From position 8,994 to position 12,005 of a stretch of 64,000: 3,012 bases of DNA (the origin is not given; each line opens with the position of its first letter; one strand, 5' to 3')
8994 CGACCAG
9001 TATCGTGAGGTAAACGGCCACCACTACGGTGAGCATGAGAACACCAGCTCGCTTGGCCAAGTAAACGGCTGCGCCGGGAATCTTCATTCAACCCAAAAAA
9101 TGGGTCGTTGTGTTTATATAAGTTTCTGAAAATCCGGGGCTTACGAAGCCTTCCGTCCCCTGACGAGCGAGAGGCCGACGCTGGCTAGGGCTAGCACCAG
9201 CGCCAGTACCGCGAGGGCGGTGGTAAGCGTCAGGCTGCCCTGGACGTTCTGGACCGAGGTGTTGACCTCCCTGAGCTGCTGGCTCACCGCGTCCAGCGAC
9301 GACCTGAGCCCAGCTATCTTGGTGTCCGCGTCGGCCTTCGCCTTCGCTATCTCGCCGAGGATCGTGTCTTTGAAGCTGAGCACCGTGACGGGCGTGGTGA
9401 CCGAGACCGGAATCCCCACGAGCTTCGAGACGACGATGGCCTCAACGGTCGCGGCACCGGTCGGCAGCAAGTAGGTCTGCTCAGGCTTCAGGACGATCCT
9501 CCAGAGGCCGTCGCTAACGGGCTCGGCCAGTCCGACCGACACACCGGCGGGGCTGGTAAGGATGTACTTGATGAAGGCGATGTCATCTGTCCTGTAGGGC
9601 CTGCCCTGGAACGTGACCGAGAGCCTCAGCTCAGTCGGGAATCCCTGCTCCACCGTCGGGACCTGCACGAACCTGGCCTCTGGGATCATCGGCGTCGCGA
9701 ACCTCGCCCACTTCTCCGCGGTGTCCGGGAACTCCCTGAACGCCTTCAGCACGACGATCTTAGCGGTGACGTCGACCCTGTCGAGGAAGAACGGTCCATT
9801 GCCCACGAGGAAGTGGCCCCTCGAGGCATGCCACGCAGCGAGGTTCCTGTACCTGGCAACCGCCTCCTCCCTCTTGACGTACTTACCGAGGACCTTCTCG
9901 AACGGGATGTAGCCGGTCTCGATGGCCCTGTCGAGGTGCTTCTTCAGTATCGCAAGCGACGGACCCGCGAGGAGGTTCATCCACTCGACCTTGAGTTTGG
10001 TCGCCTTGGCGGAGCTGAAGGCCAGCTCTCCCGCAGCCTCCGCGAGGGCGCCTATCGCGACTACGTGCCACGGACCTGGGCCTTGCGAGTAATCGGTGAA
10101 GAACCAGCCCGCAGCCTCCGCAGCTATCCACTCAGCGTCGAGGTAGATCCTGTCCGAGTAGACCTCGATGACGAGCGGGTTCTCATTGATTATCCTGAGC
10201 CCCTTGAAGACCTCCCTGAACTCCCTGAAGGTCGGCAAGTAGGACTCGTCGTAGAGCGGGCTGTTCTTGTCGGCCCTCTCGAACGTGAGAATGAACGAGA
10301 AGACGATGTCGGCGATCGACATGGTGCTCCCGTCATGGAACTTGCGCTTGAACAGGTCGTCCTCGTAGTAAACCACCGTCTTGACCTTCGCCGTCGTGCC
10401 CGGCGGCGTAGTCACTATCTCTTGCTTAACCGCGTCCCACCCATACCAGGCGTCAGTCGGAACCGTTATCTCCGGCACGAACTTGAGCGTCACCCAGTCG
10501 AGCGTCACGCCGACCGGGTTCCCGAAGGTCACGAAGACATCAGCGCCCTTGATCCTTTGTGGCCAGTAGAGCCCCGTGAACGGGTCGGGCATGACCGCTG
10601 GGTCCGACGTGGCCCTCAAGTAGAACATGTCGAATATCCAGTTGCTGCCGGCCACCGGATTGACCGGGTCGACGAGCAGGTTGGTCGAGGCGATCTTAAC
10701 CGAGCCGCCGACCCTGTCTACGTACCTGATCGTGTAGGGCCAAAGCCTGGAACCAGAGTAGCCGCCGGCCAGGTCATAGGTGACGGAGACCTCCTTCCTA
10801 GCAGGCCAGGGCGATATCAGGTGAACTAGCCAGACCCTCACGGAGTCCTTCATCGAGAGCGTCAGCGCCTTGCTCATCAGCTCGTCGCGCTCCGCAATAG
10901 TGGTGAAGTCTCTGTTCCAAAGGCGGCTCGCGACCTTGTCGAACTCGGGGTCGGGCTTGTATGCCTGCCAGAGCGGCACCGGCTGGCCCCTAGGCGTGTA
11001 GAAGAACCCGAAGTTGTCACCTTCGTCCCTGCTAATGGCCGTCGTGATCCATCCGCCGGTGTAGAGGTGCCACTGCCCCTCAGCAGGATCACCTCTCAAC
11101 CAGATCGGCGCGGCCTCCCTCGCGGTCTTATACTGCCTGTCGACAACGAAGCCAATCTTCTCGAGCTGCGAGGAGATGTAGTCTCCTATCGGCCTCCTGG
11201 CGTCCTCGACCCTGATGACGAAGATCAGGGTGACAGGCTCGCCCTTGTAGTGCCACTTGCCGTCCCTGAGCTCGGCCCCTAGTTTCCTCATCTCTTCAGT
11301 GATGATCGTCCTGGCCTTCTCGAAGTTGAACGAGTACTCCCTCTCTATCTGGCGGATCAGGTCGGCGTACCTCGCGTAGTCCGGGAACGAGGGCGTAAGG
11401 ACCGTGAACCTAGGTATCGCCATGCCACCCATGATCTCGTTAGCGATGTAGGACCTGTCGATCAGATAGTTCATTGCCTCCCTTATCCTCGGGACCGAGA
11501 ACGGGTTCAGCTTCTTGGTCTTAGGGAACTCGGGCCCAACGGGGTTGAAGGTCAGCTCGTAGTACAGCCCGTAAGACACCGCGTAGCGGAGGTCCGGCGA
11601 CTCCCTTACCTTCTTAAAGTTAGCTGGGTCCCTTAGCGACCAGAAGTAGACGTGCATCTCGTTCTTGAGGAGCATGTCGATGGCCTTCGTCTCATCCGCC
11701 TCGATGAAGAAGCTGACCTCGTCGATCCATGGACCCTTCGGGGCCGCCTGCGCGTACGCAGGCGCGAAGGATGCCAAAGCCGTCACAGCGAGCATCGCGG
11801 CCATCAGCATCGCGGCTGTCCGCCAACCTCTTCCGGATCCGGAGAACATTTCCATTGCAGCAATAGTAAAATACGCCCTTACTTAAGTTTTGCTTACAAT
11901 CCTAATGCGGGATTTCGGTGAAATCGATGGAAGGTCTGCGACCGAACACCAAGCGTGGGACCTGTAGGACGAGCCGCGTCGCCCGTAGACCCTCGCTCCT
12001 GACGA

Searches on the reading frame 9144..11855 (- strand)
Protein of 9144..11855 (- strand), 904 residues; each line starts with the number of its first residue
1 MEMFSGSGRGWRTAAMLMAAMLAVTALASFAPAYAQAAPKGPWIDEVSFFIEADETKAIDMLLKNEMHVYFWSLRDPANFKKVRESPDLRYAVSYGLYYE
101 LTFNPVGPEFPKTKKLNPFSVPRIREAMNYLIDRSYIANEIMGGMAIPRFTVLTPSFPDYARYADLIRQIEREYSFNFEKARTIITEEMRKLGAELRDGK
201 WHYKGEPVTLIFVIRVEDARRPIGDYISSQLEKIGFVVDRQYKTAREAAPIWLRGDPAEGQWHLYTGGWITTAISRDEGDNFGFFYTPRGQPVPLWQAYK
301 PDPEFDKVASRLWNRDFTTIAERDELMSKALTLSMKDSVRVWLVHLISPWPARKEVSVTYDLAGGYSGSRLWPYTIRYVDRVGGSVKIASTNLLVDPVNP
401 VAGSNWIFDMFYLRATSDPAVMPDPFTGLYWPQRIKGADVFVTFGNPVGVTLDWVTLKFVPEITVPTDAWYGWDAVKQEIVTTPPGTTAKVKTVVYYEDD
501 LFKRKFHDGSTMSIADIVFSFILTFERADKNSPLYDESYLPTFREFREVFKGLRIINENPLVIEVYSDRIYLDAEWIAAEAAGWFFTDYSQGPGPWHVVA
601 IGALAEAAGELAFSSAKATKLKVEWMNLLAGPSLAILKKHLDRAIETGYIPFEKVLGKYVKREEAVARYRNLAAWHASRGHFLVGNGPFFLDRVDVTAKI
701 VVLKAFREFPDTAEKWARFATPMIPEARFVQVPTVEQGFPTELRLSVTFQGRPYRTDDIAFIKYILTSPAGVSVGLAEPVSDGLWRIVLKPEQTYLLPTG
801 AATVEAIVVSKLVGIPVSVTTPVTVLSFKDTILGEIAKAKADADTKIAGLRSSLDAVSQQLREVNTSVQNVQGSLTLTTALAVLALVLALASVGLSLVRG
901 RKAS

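Call 82: search_protein_families(library=pfam, proteins=[window:9144-11855:-], max_evalue=0.0001)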
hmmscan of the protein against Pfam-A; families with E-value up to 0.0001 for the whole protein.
window:9144-11855:- (904 aa): 1 family
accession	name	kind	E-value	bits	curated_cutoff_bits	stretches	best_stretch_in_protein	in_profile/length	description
PF00496.27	SBP_bac_5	-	5.6e-25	88.7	32.4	1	39-274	143-351/368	Bacterial extracellular solute-binding proteins, family 5 Middle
